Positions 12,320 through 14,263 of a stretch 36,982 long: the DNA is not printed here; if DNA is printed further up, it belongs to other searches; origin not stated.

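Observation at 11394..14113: Unassigned feeder steps: an OXC/HACL/ALS-type ThDP enzyme plus a carnitine-dehydrogenase/CRYL1-like NAD dehydrogenase where known sulfoacetaldehyde-forming enzymes would be expected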

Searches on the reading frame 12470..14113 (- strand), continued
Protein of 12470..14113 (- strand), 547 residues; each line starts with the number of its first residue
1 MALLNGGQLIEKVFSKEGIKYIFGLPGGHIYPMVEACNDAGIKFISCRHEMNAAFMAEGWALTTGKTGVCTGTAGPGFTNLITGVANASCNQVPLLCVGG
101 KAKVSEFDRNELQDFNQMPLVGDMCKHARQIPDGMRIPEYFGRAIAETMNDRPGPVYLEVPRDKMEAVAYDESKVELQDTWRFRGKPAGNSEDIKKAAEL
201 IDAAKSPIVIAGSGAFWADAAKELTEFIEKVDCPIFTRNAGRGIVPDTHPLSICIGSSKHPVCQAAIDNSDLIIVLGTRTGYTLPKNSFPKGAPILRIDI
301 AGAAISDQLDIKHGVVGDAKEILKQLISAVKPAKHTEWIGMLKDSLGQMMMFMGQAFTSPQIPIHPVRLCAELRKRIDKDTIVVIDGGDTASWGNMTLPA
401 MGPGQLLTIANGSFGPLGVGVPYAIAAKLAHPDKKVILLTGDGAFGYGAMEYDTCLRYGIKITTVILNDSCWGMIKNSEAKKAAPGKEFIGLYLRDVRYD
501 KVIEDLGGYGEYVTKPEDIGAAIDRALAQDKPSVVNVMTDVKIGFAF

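Call 32: find_related_loci(query=A1, collection=genome_contigs, flank=10000)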
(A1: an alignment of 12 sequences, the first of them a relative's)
Query A1 (547 aa) in genome_contigs; peptide patterns used: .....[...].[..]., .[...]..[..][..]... (x = any residue, [..] = any of these).
600 stretches matched a pattern (row limit reached: there are more); 583 encode a relative of the query (tblastn E <= 1e-3); the best 80 are kept; 80 distinct loci.
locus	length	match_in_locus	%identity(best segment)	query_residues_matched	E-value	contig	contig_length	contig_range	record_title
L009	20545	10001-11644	82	1-547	0e+0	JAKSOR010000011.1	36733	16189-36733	MAG: Clostridia bacterium isolate Horse_feces182 MAG182_11, whole genome shotgun sequence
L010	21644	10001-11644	78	1-547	0e+0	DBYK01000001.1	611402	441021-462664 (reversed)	MAG TPA_asm: Bacillales bacterium UBA1188 UBA1188_contig_1348, whole genome shotgun sequence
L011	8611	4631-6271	74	1-547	0e+0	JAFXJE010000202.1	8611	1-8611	MAG: Peptococcaceae bacterium isolate RGIG6463 Sheep_Rectum.Co__c3481137, whole genome shotgun sequence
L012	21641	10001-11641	74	1-547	0e+0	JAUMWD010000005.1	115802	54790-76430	MAG: Bacillota bacterium isolate S13M_St_15 NODE_16_length_115802_cov_9.367180, whole genome shotgun sequence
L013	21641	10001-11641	72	1-547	0e+0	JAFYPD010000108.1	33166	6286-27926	MAG: Peptococcaceae bacterium isolate RGIG7294 Water_buffalos_Cecum-4__c872125, whole genome shotgun sequence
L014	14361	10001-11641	72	1-547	0e+0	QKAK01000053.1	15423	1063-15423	MAG: Spirochaetes bacterium isolate SZUA-370 scaffold_11373, whole genome shotgun sequence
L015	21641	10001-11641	68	1-547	0e+0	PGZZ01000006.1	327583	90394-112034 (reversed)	MAG: Firmicutes bacterium HGW-Firmicutes-16 bjp_ig2069_scaffold_83, whole genome shotgun sequence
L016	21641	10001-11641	72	1-547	0e+0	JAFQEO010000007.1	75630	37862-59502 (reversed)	MAG: Peptococcaceae bacterium isolate RGIG1748 Goat_Cecum-3__c135541, whole genome shotgun sequence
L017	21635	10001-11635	65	1-545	0e+0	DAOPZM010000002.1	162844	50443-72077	MAG TPA_asm: Syntrophomonadaceae bacterium isolate AMR_MDS_1288 NODE_31_length_162844_cov_13.977597, whole genome shotgu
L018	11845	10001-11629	64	1-544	0e+0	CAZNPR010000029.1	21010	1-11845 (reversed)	MAG TPA_asm: uncultured Syntrophomonas sp. isolate SRP192927_co1_578 genome assembly, contig: NODE_4951_length_21010_cov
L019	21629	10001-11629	63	1-544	0e+0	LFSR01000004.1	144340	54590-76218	MAG: Syntrophomonas sp. DTU018 scaffold360, whole genome shotgun sequence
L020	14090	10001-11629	63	1-544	0e+0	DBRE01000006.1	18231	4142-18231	MAG TPA_asm: Syntrophomonas sp. UBA1376 UBA1376_contig_13763, whole genome shotgun sequence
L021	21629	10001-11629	63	1-544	0e+0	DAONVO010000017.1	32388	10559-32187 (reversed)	MAG TPA_asm: Syntrophomonadaceae bacterium isolate AMR_MDS_4198 NODE_886_length_32388_cov_8.440324, whole genome shotgun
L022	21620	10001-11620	60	4-544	0e+0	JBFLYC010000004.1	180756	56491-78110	MAG: Bacillota bacterium isolate MAG074 MAG074_4, whole genome shotgun sequence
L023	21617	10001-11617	59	5-544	0e+0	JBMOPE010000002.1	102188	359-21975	MAG: Bacillota bacterium isolate Betzabe_MAG120 MAG120_2, whole genome shotgun sequence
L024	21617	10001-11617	59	5-544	0e+0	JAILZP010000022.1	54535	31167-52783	MAG: Peptococcaceae bacterium isolate HOT.CON.130 NODE_580_length_54535_cov_18.803518, whole genome shotgun sequence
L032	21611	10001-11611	56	7-544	0e+0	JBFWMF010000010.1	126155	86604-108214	MAG: Desulfitobacterium sp. isolate CA_2019_NHSR_83 NODE_406_length_126155_cov_11.806226_NHSR, whole genome shotgun sequ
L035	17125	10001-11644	49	1-547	6e-173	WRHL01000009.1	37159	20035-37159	MAG: Coriobacteriia bacterium isolate Nt197P3bin113 Ga0082212_10001276, whole genome shotgun sequence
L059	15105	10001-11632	39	1-540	1e-109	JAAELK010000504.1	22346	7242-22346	MAG: Desulfobacteraceae bacterium isolate Bpl_3 BplG_CONTIG5797537, whole genome shotgun sequence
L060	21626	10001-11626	36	1-546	5e-108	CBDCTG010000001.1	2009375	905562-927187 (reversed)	MAG: Dehalococcoidia bacterium isolate 4ff42160-3ad2-402c-a149-9455d4d66828 genome assembly, contig: contig_1, whole gen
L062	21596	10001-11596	36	5-540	9e-107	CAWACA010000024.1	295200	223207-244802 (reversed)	MAG: uncultured Thermoleophilia bacterium isolate MFD05176.bin.2.235 genome assembly, contig: contig_68209, whole genome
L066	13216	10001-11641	36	1-542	2e-105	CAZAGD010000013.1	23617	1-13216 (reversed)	MAG TPA_asm: uncultured Syntrophaceae bacterium isolate SRP231805_co4_146 genome assembly, contig: k141_373494, whole ge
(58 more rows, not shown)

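Call 37: search_protein_families(library=pfam, proteins=[L022:7311-8639:+, L023:13486-14673:+, L024:590-1966:+, L013:3496-4944:+, L032:14146-15351:+, L006:12650-14302:+, L004:11529-11951:+, L006:14483-15637:+, L006:15634-16530:+], max_evalue=0.00001)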
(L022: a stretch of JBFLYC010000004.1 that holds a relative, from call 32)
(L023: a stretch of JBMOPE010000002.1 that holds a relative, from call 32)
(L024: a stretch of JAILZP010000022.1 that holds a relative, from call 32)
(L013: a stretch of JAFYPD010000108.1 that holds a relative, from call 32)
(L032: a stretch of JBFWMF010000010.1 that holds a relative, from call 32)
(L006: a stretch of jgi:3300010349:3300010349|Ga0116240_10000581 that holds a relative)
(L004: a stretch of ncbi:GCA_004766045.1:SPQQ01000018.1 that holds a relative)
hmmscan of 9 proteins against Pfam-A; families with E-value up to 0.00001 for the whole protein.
L022:7311-8639:+ (442 aa): 2 families
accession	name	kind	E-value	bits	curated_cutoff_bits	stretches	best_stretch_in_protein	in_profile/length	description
PF00282.25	Pyridoxal_deC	-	7.4e-26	91.2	27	1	26-345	32-372/375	Pyridoxal-dependent decarboxylase conserved domain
PF00266.25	Aminotran_5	-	3.7e-10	39.8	21.5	1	83-210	52-177/371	Aminotransferase class-V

L023:13486-14673:+ (395 aa): 2 families
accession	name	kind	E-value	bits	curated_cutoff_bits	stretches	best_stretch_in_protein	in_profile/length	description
PF08240.17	ADH_N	-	3.4e-19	69.5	23.5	1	43-166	2-104/104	Alcohol dehydrogenase GroES-like domain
PF00107.32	ADH_zinc_N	-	1.9e-15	57.4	31.8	1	205-336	2-119/129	Zinc-binding dehydrogenase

L024:590-1966:+ (458 aa): 1 family
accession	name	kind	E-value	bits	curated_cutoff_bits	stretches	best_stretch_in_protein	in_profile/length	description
PF00202.27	Aminotran_3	-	1.1e-98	331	30.5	1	32-454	9-403/403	Aminotransferase class-III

L013:3496-4944:+ (482 aa): 1 family
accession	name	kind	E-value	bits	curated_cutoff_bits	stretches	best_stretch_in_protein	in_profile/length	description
PF03600.22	CitMHS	-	3.8e-16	59.5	31.9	1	58-423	10-334/336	Citrate transporter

L032:14146-15351:+ (401 aa): 3 families
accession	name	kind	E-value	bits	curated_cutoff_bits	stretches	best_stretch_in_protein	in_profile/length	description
PF25137.1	ADH_Fe_C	-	8.7e-50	169.5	27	1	205-395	2-191/194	Fe-containing alcohol dehydrogenase family, C-terminal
PF00465.25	Fe-ADH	-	3.7e-47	160.5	31.3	1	26-193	3-168/168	Iron-containing alcohol dehydrogenase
PF13685.12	Fe-ADH_2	-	7.4e-10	39.5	28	1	31-129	4-100/149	Iron-containing alcohol dehydrogenase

L006:12650-14302:+ (550 aa): 1 family
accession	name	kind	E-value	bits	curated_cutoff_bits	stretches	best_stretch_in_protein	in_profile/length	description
PF00171.27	Aldedh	-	4.3e-19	68.9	23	1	174-484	114-427/461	Aldehyde dehydrogenase family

L004:11529-11951:+ (140 aa): 1 family
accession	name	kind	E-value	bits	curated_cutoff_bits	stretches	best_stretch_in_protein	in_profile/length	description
PF02036.22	SCP2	-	4.7e-12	46.6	21.3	1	60-132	23-96/101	SCP-2 sterol transfer family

L006:14483-15637:+ (384 aa): 4 families
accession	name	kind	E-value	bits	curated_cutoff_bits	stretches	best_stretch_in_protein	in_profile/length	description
PF08442.15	ATP-grasp_2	-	9.6e-55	185.8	29.5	1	2-195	1-201/202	ATP-grasp domain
PF00549.24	Ligase_CoA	-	4.1e-11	43.5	24.5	1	260-376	2-127/128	CoA-ligase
PF13549.11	ATP-grasp_5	-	8.5e-10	38.8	27.6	1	3-132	10-141/221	ATP-grasp domain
PF24948.1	Citrate_synth_N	-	2.5e-09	37.3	83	1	43-198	55-208/232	ATP-citrate synthase ATP-grasp domain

L006:15634-16530:+ (298 aa): 3 families
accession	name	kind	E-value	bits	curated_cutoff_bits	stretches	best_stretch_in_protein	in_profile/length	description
PF02629.25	CoA_binding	-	3.2e-20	73.1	22.3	1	8-99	3-97/97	CoA binding domain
PF00549.24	Ligase_CoA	-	1.1e-18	68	24.5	1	155-275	2-127/128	CoA-ligase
PF13607.11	Succ_CoA_lig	-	7.6e-10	39.1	27.4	1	149-281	2-128/138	Succinyl-CoA ligase like flavodoxin domain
